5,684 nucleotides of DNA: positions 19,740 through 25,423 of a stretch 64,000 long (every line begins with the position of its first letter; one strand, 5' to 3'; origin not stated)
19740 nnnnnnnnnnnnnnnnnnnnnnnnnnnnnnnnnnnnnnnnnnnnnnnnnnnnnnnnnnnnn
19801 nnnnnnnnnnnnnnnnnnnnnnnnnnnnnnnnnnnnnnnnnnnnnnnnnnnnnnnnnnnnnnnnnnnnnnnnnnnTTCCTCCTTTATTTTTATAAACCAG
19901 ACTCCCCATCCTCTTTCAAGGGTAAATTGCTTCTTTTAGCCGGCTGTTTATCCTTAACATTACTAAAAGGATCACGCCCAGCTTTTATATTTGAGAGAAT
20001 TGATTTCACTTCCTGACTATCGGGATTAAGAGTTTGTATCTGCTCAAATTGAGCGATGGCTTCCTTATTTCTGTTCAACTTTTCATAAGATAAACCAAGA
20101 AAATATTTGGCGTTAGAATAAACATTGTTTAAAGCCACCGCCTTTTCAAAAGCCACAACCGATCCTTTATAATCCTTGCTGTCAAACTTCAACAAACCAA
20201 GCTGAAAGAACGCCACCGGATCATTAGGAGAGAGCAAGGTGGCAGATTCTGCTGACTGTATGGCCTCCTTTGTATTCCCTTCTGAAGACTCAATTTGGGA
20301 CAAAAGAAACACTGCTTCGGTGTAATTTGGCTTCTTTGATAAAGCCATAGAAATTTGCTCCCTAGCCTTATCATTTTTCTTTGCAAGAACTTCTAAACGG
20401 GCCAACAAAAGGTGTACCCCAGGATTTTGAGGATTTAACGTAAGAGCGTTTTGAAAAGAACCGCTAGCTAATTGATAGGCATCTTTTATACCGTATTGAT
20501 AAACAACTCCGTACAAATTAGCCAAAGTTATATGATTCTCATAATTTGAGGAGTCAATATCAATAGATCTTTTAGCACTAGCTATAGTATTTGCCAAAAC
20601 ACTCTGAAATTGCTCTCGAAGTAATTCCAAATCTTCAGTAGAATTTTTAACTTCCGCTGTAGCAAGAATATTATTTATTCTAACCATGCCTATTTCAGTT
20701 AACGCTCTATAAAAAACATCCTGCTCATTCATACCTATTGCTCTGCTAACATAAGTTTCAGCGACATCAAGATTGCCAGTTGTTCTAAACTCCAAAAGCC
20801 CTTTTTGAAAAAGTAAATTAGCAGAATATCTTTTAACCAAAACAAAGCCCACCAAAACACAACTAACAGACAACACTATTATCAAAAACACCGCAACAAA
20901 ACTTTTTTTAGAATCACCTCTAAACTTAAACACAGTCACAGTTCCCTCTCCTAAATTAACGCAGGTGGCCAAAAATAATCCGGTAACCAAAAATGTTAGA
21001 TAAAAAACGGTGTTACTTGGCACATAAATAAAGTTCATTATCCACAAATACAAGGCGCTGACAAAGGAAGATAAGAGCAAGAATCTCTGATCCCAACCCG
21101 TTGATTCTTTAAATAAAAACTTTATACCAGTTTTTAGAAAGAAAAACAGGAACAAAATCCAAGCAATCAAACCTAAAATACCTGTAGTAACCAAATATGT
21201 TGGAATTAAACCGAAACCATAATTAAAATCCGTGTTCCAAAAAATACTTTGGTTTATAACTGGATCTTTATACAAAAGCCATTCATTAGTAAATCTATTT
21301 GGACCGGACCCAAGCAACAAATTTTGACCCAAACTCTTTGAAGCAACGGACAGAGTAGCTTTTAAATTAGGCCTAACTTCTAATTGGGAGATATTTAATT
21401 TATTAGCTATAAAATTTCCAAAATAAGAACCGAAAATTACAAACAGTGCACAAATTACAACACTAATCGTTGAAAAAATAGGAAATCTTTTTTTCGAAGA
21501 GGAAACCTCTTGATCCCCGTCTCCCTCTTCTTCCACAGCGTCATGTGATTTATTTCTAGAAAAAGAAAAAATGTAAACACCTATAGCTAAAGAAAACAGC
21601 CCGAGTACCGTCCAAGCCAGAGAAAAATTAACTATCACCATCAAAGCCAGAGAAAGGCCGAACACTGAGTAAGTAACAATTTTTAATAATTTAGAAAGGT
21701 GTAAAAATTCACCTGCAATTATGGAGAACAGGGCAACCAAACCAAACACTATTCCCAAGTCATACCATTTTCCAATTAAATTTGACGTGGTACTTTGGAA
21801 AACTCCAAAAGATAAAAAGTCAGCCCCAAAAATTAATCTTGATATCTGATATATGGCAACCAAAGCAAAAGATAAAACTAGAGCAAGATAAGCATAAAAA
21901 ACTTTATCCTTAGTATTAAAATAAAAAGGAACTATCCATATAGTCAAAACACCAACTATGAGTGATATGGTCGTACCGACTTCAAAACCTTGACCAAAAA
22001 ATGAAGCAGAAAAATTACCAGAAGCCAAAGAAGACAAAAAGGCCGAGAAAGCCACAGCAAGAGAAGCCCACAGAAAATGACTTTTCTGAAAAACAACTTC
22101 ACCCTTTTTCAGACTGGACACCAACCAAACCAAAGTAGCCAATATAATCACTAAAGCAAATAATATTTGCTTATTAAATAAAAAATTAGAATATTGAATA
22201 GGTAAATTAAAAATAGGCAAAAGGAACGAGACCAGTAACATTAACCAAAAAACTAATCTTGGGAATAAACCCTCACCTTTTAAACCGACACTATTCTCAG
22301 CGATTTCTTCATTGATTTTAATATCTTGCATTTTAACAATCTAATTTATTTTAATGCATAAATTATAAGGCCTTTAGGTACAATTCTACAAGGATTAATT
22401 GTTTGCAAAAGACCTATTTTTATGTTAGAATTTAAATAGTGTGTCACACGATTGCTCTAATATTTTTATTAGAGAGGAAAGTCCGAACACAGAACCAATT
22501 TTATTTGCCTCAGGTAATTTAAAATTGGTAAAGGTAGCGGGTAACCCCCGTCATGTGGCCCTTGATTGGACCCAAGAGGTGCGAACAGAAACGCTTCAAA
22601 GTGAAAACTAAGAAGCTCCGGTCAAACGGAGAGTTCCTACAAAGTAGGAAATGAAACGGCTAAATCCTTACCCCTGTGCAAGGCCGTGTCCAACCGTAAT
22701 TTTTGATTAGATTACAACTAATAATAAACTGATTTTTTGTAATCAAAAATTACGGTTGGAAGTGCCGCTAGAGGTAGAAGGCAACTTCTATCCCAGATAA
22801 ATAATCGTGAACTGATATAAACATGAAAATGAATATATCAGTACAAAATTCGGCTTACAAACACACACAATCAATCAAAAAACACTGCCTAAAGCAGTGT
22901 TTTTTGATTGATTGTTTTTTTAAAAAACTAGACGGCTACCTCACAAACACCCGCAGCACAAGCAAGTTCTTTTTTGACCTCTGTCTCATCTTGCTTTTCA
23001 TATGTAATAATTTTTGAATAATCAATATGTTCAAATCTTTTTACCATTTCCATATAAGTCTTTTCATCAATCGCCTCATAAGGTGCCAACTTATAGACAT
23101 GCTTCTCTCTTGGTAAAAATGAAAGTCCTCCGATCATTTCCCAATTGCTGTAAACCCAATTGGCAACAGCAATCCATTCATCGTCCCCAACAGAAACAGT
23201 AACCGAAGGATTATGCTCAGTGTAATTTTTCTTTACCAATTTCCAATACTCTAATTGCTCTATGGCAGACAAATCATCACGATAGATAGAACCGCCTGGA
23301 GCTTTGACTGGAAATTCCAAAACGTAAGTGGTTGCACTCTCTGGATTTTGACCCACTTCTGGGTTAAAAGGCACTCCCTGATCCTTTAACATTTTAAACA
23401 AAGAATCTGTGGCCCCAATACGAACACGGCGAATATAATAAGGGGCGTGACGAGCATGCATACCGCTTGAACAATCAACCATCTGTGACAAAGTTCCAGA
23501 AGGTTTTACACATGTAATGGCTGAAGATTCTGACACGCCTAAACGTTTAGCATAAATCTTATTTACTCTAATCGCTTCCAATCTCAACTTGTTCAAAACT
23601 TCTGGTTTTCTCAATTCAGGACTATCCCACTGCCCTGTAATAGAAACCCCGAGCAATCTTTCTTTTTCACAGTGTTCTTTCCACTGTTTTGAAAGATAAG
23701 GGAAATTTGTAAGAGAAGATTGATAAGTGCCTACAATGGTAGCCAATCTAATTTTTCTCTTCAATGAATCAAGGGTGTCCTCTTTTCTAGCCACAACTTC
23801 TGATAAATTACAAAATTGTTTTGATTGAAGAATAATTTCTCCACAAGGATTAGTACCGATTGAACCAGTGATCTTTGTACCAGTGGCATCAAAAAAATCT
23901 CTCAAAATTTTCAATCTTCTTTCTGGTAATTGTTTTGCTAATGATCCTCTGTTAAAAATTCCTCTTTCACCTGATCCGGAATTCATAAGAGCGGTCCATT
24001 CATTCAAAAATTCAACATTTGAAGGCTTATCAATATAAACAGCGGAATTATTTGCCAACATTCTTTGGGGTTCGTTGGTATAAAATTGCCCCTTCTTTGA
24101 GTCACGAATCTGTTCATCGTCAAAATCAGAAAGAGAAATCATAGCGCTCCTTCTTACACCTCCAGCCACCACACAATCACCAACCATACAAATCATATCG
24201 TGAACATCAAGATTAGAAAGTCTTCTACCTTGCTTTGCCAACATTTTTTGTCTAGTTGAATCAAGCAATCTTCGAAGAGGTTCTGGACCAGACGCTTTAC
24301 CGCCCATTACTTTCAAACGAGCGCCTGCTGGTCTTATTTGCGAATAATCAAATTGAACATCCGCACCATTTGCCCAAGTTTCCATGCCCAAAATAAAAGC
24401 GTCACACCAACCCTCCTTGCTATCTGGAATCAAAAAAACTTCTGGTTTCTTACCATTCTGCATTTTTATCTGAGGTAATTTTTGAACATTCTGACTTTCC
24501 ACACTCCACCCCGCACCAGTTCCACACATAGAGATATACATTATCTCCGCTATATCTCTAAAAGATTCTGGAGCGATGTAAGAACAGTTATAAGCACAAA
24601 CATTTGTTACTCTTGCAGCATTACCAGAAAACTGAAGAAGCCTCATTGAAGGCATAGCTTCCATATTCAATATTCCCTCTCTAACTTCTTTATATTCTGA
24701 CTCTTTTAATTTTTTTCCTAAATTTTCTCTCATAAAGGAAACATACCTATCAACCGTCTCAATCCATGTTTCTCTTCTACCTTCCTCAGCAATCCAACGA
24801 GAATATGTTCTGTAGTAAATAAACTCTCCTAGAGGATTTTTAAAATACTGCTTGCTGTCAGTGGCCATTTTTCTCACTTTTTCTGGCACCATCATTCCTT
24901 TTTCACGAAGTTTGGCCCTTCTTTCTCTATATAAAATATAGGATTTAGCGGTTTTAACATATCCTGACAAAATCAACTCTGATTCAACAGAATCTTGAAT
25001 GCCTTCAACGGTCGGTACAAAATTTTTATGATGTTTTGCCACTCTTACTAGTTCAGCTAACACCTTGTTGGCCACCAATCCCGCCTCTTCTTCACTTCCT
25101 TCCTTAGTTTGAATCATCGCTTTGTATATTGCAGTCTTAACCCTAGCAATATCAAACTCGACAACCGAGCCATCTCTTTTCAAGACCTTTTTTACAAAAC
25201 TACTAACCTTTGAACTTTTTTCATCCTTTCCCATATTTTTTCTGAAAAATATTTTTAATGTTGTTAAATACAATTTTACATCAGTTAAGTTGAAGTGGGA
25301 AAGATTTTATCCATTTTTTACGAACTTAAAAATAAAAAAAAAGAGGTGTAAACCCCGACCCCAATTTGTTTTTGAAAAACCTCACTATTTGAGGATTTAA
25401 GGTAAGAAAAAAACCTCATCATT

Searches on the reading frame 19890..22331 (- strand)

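Call 67: search_protein_families(library=pfam, proteins=[window:19890-22331:-], max_evalue=0.001)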
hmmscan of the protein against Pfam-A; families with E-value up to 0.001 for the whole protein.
window:19890-22331:- (813 aa): 14 families
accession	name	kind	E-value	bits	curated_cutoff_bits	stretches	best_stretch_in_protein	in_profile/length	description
PF14559.12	TPR_19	-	1.1e-16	61.3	25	2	619-673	7-61/68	Tetratricopeptide repeat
PF13181.12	TPR_8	-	3.7e-15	55.1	25.7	0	741-771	3-33/34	Tetratricopeptide repeat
PF07719.23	TPR_2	-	1.8e-14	53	27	0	741-771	3-33/34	Tetratricopeptide repeat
PF00515.34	TPR_1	-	4.4e-12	45.7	27.8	0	741-771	3-33/34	Tetratricopeptide repeat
PF13432.12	TPR_16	-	1e-10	42.3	32.7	0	710-771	2-63/65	Tetratricopeptide repeat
PF13428.12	TPR_14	-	5e-10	39.5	23.5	0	638-679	2-43/44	Tetratricopeptide repeat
PF23914.1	TPR_CcmH_CycH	-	1.4e-09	38.4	42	2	619-704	66-155/158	Cytochrome c-type biogenesis protein H TPR domain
PF13414.12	TPR_11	-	1.3e-07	31.6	26.8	0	716-752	5-41/42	TPR repeat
PF13431.12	TPR_17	-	3e-05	24.4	24.4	0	626-658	2-34/34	Tetratricopeptide repeat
PF12895.13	ANAPC3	-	3.2e-05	24.5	27.2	0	685-764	3-81/82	Anaphase-promoting complex, cyclosome, subunit 3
PF25063.1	ARM_TT21_C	-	8.8e-05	22.9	35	1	615-779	33-205/209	Tetratricopeptide repeat protein 21 C-terminal ARM domain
PF13174.12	TPR_6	-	0.00013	22.8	26.3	0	745-772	6-33/33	Tetratricopeptide repeat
PF13424.12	TPR_12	-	0.00035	21.2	30.1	0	710-764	8-70/77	Tetratricopeptide repeat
PF13371.12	TPR_9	-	0.00061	20.2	35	0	683-734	7-58/73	Tetratricopeptide repeat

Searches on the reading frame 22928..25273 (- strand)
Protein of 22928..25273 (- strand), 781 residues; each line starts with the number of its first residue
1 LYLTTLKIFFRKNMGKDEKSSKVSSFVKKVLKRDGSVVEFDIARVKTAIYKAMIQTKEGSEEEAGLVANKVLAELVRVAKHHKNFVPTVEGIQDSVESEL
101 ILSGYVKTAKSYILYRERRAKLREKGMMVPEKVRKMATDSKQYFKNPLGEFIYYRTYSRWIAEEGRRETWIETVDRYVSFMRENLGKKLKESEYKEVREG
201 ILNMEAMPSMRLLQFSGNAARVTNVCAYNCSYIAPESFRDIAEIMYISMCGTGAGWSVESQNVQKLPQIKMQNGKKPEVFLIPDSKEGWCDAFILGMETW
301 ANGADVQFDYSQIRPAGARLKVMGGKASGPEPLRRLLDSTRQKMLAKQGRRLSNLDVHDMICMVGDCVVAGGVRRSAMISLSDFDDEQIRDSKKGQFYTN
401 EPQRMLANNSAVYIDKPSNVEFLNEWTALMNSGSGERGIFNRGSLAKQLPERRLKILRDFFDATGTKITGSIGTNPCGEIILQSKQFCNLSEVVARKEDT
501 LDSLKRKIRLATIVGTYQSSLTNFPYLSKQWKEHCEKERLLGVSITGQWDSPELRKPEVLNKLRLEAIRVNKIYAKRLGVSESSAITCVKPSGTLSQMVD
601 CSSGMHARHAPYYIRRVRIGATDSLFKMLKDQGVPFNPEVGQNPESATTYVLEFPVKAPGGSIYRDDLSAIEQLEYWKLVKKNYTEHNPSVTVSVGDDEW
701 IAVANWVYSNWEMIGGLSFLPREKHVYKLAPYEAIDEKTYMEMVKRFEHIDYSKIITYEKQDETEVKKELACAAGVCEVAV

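Call 67: search_protein_families(library=pfam, proteins=[window:22928-25273:-], max_evalue=0.001)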
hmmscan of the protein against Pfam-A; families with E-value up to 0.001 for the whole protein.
window:22928-25273:- (781 aa): 4 families
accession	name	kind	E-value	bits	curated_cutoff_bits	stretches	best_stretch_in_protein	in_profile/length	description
PF03477.21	ATP-cone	-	2.4e-18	66.9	25.8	1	29-120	2-87/88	ATP cone domain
PF17975.6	RNR_Alpha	-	2.2e-13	51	26.4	1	138-203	10-74/101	Ribonucleotide reductase alpha domain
PF02867.20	Ribonuc_red_lgC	-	3.7e-08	32.9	23.9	0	473-547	208-290/523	Ribonucleotide reductase, barrel domain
PF21995.1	RNR-II_ins_dom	-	1.2e-07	32.4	27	1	275-338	32-101/107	B12-dependent ribonucleotide reductase, insertion domain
